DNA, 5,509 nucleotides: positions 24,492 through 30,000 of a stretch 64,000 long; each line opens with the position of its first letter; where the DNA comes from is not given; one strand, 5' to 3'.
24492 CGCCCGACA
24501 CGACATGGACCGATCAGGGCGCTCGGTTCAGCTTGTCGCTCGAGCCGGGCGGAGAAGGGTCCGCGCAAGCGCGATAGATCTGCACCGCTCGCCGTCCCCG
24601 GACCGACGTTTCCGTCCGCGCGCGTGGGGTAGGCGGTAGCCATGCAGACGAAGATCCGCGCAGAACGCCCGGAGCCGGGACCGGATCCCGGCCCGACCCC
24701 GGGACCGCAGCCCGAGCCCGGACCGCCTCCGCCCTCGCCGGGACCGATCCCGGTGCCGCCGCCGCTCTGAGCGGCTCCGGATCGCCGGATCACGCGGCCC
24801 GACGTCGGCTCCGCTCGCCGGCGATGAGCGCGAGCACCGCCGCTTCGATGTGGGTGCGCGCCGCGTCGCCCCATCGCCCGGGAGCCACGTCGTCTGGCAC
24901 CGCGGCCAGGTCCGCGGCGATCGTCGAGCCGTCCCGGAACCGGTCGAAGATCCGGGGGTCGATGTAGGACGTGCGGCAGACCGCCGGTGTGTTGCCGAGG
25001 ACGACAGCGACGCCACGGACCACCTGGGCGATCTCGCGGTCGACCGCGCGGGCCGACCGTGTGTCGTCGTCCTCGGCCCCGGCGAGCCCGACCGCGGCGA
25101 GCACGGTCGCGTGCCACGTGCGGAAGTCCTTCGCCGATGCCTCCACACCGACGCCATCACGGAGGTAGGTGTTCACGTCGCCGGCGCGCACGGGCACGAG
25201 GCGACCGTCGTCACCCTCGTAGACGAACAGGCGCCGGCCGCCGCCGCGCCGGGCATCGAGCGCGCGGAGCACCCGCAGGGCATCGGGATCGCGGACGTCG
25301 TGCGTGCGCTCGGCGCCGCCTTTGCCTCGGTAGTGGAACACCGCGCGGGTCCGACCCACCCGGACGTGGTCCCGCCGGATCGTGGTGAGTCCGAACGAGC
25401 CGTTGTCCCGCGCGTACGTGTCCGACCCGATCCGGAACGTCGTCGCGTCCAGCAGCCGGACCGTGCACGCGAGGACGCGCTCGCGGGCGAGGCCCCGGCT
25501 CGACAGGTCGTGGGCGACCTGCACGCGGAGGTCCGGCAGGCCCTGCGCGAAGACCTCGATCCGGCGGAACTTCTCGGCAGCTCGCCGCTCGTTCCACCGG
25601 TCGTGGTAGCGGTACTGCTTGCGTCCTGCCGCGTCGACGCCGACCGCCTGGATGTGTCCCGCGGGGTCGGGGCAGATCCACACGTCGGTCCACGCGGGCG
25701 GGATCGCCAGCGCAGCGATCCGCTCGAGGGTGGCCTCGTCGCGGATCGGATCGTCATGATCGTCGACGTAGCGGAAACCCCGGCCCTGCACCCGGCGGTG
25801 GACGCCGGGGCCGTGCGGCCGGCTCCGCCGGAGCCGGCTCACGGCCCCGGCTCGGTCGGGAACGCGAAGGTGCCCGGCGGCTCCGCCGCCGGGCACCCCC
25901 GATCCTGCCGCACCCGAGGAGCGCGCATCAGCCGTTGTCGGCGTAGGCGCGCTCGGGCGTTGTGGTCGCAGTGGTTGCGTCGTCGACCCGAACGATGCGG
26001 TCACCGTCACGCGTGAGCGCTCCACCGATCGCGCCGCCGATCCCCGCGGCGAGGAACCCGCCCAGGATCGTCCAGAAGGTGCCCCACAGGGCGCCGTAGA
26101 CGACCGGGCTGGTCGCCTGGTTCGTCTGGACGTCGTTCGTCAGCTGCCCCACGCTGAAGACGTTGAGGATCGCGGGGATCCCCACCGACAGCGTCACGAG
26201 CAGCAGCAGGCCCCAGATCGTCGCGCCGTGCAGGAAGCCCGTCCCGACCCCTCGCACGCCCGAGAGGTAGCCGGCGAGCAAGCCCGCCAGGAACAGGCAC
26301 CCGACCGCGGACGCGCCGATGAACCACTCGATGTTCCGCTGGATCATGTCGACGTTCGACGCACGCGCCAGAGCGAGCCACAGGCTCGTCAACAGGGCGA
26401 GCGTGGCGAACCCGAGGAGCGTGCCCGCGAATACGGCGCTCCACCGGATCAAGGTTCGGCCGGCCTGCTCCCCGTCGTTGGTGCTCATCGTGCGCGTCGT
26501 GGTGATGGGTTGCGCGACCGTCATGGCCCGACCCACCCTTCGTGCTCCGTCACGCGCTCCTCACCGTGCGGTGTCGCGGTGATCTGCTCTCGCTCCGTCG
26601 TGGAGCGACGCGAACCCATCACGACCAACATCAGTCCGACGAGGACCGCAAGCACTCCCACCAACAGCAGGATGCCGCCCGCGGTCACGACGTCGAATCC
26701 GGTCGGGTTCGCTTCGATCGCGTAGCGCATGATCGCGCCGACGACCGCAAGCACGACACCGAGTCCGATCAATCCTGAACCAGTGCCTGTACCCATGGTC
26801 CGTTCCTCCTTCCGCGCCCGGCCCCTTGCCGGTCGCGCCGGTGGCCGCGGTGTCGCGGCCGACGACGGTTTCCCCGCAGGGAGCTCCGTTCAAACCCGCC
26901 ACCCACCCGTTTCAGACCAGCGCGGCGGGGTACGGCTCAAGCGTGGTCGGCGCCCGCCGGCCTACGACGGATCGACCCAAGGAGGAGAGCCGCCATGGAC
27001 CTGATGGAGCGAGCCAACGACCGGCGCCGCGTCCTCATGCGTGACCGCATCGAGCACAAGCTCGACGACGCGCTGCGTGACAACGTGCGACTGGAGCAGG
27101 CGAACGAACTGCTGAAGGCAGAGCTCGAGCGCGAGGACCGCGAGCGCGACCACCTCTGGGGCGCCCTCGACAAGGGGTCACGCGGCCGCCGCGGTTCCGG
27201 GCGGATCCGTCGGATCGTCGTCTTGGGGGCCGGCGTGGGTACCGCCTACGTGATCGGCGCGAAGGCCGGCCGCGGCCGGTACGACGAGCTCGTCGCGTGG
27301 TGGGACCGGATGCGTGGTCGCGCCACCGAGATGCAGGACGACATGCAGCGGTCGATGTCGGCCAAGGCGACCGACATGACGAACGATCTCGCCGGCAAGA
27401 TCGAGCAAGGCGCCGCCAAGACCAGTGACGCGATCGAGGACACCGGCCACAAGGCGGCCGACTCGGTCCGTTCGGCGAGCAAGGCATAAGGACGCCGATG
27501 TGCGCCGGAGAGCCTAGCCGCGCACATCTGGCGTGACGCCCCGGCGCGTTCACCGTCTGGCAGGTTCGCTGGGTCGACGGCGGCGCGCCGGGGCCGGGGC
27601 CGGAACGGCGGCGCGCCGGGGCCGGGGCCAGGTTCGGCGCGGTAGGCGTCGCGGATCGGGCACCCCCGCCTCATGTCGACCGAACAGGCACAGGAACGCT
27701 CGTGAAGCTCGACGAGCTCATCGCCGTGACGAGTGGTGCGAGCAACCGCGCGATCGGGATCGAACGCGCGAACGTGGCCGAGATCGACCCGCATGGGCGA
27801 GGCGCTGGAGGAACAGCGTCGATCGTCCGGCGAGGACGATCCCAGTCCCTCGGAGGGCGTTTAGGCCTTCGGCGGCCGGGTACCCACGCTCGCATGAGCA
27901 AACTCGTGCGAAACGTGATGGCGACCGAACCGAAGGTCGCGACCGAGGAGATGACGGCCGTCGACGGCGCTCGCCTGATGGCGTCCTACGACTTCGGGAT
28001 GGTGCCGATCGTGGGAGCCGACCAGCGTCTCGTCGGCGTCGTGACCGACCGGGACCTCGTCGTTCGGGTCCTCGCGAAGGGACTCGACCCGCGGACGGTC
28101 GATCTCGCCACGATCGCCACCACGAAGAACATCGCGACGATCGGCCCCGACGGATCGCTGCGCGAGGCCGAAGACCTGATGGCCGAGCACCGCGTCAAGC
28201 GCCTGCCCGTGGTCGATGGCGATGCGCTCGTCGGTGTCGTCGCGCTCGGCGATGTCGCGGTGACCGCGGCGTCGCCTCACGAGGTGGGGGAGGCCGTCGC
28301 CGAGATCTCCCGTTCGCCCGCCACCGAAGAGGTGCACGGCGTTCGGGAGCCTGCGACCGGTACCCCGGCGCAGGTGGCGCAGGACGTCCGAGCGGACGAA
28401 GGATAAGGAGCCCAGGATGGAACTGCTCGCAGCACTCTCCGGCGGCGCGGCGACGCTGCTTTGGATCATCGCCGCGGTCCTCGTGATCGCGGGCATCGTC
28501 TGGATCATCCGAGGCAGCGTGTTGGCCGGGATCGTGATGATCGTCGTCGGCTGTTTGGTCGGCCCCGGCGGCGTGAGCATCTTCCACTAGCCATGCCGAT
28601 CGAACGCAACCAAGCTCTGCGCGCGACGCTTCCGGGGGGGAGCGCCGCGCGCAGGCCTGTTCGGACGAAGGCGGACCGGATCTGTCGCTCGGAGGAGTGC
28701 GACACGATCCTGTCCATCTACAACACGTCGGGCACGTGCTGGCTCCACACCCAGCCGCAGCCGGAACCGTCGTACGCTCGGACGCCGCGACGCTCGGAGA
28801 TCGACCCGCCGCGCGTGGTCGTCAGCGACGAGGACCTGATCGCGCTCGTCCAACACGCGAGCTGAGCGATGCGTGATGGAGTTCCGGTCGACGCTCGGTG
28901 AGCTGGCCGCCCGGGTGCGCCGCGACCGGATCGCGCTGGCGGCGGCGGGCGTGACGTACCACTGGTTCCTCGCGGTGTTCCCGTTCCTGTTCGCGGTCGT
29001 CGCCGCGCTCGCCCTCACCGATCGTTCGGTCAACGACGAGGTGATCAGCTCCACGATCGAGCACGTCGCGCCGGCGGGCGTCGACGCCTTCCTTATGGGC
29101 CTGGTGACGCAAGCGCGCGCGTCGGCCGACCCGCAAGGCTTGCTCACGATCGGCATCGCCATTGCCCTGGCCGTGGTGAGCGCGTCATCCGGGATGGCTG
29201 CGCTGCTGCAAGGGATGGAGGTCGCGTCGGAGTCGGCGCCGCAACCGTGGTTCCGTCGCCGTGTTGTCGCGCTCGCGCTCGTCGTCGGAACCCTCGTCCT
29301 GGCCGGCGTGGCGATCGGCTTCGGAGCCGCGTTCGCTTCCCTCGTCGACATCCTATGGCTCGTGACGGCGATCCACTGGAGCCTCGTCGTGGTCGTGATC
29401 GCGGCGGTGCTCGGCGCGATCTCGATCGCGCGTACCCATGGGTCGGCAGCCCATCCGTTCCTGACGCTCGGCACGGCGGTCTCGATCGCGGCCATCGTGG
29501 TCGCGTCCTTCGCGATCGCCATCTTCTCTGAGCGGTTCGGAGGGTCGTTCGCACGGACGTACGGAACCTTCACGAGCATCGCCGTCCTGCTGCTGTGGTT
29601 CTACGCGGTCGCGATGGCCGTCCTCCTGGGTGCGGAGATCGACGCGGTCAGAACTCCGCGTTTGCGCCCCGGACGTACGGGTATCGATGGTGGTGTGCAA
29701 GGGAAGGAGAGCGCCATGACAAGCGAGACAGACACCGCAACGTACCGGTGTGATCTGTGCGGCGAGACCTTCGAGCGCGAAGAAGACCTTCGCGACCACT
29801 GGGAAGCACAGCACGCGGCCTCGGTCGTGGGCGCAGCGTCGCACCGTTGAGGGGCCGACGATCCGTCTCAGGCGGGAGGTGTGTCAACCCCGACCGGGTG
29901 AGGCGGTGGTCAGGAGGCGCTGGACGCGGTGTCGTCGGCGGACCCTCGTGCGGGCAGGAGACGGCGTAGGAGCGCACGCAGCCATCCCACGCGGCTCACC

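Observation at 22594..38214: A self-contained SigB/F regulon readable from sequence: nine matching promoters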

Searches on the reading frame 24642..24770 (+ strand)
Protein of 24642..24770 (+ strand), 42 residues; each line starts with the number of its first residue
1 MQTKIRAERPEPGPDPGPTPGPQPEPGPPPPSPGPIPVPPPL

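Call 25: search_protein_families(library=pfam, proteins=[window:24642-24770:+], max_evalue=0.01)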
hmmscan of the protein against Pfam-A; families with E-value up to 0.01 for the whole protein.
window:24642-24770:+ (42 aa): 0 families

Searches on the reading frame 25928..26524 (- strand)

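Call 6: search_protein_families(library=pfam, proteins=[window:25928-26524:-], max_evalue=0.01)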
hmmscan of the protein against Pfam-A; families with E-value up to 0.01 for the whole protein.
window:25928-26524:- (198 aa): 1 family
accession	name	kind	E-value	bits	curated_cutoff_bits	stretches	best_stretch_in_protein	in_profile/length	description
PF12670.12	DUF3792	-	0.00077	20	31.3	1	28-114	2-86/115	Protein of unknown function (DUF3792)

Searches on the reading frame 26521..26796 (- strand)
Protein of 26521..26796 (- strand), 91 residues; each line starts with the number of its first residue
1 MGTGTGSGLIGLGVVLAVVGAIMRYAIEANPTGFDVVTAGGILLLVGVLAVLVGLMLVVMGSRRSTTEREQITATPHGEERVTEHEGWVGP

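Call 6: search_protein_families(library=pfam, proteins=[window:26521-26796:-], max_evalue=0.01)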
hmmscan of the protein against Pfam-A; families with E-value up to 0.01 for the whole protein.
window:26521-26796:- (91 aa): 4 families
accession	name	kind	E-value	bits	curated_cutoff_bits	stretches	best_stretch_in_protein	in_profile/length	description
PF20059.4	DUF6458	-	6.6e-06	26.7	27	1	11-84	4-74/78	Domain of unknown function (DUF6458)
PF23933.1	DUF7269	-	6.8e-05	23.4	29.1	1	12-82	1-63/162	Family of unknown function (DUF7269)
PF07332.16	Phage_holin_3_6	-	0.0057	17.1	28.4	1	4-69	34-98/116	Putative Actinobacterial Holin-X, holin superfamily III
PF06157.16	DUF973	-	0.0088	15.7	26.4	0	5-64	99-195/309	Protein of unknown function (DUF973)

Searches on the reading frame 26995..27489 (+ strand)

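Call 6: search_protein_families(library=pfam, proteins=[window:26995-27489:+], max_evalue=0.01)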
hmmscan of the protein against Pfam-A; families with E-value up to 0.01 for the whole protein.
window:26995-27489:+ (164 aa): 1 family
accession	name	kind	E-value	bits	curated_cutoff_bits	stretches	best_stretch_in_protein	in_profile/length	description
PF19220.6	Rod_CreS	-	0.00016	21.3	100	1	4-59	299-353/359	Crescentin, rod domain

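Call 24: search_protein_families(library=ncbifam, proteins=[window:26995-27489:+], max_evalue=0.001)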
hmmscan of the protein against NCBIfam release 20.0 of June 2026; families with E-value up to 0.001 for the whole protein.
window:26995-27489:+ (164 aa): 0 families

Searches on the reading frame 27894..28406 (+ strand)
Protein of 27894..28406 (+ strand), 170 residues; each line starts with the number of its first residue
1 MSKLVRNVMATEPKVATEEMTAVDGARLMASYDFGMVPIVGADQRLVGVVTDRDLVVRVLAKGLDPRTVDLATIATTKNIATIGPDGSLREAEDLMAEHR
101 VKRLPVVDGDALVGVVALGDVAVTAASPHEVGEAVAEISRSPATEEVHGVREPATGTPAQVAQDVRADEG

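Call 7: search_protein_families(library=pfam, proteins=[window:27894-28406:+], max_evalue=0.01)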
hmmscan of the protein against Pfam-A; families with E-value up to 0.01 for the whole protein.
window:27894-28406:+ (170 aa): 1 family
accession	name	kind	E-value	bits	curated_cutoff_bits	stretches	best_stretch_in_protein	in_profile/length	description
PF00571.33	CBS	-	1e-22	80.6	24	2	76-121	5-51/57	CBS domain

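Call 24: search_protein_families(library=ncbifam, proteins=[window:27894-28406:+], max_evalue=0.001)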
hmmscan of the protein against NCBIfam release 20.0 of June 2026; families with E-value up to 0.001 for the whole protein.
window:27894-28406:+ (170 aa): 23 families
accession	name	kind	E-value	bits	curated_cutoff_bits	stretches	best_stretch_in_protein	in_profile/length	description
NF053603.1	HhpR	exception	9.5e-13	48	520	1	3-60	222-279/282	CBS domain-containing high hydrostatic pressure regulator HhpR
NF041552.1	TF_PrdR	equivalog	4e-11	41.9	795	1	3-122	6-122/577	sigma-54 dependent transcriptional regulator PrdR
TIGR01302.1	IMP_dehydrog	equivalog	1.8e-10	40.3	481.5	1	3-131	80-206/450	IMP dehydrogenase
TIGR00393.1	kpsF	subfamily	2.9e-10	40.2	203.7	1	5-116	157-267/268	KpsF/GutQ family sugar-phosphate isomerase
NF011447.0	PRK14869.2-3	equivalog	6.8e-10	38.1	522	1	5-64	70-128/540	putative manganese-dependent inorganic diphosphatase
NF011442.0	PRK14869.1-4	equivalog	4.7e-09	35.2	400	1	6-57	73-124/543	putative manganese-dependent inorganic diphosphatase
NF002505.0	PRK01862.1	equivalog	4.8e-09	35.4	482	1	5-117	449-562/577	ClcB-like voltage-gated chloride channel protein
NF038279.1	TF_CBS_SpxR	exception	1.4e-08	33.9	600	1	5-57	251-303/427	CBS-HotDog domain-containing transcription factor SpxR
NF011443.0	PRK14869.1-5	equivalog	1.5e-08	33.6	335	1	77-124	76-124/546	putative manganese-dependent inorganic diphosphatase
NF008141.0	PRK10892.1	equivalog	4.6e-08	32.7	505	1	7-121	208-322/328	arabinose-5-phosphate isomerase KdsD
NF011449.0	PRK14869.2-5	equivalog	5.2e-08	32.4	411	0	76-124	74-123/451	putative manganese-dependent inorganic diphosphatase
NF053704.1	TransRegCcpNBacil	equivalog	7.2e-08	32.1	260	1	5-110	77-181/208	transcriptional regulator CcpN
NF011441.0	PRK14869.1-3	equivalog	2e-06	26.7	753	1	78-122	76-121/548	putative manganese-dependent inorganic diphosphatase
NF011440.0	PRK14869.1-2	equivalog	2.3e-06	26.6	746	0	80-127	77-125/541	putative manganese-dependent inorganic diphosphatase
TIGR00400.1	mgtE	equivalog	5.7e-06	25.4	232.75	1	6-62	198-253/450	magnesium transporter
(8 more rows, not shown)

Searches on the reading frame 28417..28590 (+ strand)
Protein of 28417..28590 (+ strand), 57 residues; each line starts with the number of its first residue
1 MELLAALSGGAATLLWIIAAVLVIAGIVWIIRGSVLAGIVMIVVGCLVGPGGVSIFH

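Call 7: search_protein_families(library=pfam, proteins=[window:28417-28590:+], max_evalue=0.01)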
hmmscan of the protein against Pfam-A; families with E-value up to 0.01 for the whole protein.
window:28417-28590:+ (57 aa): 1 family
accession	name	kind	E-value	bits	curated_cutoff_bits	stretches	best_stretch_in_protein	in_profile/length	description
PF18956.5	DUF5699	-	0.004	17.7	29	1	13-53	2-42/61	Family of unknown function (DUF5699)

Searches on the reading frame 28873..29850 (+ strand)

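Call 7: search_protein_families(library=pfam, proteins=[window:28873-29850:+], max_evalue=0.01)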
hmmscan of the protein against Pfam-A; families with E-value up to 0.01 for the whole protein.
window:28873-29850:+ (325 aa): 4 families
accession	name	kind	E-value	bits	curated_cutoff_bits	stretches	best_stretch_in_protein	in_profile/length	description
PF03631.20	Virul_fac_BrkB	-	9.6e-31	107.8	33.7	1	17-260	2-255/259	Virulence factor BrkB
PF13894.12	zf-C2H2_4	-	0.00039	21.3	27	1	291-314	1-24/24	C2H2-type zinc finger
PF00096.32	zf-C2H2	-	0.0012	19.6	25.2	1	291-314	1-23/23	Zinc finger, C2H2 type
PF13912.12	zf-C2H2_6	-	0.0025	18.2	25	1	291-314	2-24/27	C2H2-type zinc finger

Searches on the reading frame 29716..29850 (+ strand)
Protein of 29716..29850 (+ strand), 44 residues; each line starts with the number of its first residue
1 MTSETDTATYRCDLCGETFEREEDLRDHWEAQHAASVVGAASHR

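Call 25: search_protein_families(library=pfam, proteins=[window:29716-29850:+], max_evalue=0.01)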
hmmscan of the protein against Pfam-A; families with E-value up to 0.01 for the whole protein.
window:29716-29850:+ (44 aa): 3 families
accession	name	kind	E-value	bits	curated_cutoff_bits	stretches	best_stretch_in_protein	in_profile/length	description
PF13894.12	zf-C2H2_4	-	1.5e-05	25.7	27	1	10-33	1-24/24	C2H2-type zinc finger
PF00096.32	zf-C2H2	-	4.6e-05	24.1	25.2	1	10-33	1-23/23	Zinc finger, C2H2 type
PF13912.12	zf-C2H2_6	-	8.3e-05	22.9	25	1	10-33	2-24/27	C2H2-type zinc finger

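Call 56: find_homologous_proteins(query=window:29716-29847:+, max_evalue=0.001)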
Query seq(44 aa) (44 aa): 1 proteins with E <= 0.001 among 1 candidates.
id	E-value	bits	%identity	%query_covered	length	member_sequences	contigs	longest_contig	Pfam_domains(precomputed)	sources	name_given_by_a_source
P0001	5.7e-15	71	73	100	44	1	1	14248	-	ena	-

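Call 57: find_encoding_contigs(protein=P0001, flank=4000, max_places=3)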
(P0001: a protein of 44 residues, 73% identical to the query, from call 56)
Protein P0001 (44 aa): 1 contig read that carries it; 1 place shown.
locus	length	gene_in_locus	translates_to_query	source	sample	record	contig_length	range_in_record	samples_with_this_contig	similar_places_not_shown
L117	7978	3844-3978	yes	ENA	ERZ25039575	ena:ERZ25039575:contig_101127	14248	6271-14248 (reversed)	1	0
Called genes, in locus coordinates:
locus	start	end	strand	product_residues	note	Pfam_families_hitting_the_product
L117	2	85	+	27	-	?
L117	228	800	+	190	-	PF09970:DUF2204, PF14907:NTP_transf_5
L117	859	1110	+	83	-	PF04972:BON (weak)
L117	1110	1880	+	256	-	PF00149:Metallophos, PF12850:Metallophos_2 (weak)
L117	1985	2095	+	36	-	PF04120:Iron_permease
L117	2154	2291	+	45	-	PF04120:Iron_permease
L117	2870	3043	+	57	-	-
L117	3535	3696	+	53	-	-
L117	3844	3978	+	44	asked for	-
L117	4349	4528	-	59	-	-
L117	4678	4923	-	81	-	-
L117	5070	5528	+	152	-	PF13493:DUF4118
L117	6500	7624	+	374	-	PF07228:SpoIIE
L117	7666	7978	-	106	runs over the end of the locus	PF13581:HATPase_c_2, PF02518:HATPase_c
